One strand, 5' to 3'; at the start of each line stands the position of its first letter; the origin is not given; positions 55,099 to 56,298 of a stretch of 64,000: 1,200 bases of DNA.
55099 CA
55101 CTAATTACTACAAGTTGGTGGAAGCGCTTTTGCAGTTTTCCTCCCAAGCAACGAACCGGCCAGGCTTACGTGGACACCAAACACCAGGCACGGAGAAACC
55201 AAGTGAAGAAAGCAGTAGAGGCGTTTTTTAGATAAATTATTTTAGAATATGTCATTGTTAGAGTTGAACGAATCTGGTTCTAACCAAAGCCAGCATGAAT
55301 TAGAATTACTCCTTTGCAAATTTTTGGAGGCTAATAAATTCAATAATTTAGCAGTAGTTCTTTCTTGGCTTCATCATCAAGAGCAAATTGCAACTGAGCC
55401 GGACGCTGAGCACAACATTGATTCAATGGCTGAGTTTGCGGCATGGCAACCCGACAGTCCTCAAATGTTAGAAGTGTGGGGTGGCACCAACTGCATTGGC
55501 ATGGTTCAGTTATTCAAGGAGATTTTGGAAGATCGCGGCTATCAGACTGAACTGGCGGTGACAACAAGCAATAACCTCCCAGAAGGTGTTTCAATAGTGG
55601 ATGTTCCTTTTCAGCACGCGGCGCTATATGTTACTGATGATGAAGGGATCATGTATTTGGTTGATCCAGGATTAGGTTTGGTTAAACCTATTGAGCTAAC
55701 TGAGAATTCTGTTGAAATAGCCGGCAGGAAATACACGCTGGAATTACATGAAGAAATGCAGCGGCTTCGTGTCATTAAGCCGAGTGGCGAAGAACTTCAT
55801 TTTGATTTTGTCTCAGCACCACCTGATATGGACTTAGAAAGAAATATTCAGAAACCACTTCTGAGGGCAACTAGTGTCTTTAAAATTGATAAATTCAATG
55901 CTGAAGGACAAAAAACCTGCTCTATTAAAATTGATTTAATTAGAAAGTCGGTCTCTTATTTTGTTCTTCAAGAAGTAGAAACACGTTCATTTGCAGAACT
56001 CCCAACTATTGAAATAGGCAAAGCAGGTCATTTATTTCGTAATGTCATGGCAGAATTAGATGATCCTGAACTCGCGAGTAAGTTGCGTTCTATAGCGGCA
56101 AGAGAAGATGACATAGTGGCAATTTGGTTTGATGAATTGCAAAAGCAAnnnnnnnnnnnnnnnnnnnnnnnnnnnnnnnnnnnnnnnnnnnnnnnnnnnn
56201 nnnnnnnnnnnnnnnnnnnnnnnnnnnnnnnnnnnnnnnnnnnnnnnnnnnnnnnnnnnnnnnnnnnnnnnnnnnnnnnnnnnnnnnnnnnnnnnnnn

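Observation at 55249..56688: Unprecedented fusion: arylamine-N-acetyltransferase-like Cys-His-Asp domain joined to a degenerate Nudix-like domain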

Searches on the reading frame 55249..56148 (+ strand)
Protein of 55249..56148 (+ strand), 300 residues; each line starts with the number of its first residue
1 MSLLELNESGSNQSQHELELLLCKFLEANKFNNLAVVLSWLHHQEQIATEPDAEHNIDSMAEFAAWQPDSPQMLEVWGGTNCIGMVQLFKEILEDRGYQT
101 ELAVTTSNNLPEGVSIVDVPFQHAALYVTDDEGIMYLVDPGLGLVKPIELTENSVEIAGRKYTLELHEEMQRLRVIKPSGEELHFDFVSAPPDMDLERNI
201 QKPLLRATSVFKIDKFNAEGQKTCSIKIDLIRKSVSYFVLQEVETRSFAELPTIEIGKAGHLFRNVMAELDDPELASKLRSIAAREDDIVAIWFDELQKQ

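Call 94: search_protein_families(library=pfam, proteins=[window:55249-56148:+], max_evalue=10)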
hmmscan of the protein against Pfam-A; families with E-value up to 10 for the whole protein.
window:55249-56148:+ (300 aa): 3 families
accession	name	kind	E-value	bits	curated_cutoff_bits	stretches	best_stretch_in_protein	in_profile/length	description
PF00797.23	Acetyltransf_2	-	2.2e-05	24.8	22.8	1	81-171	48-137/240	N-acetyltransferase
PF18662.7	HTH_56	-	0.061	13.8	26.2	1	22-54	54-86/111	Cch helix turn helix domain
PF12386.14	Peptidase_C71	-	0.18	12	22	1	77-102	52-77/149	Pseudomurein endo-isopeptidase Pei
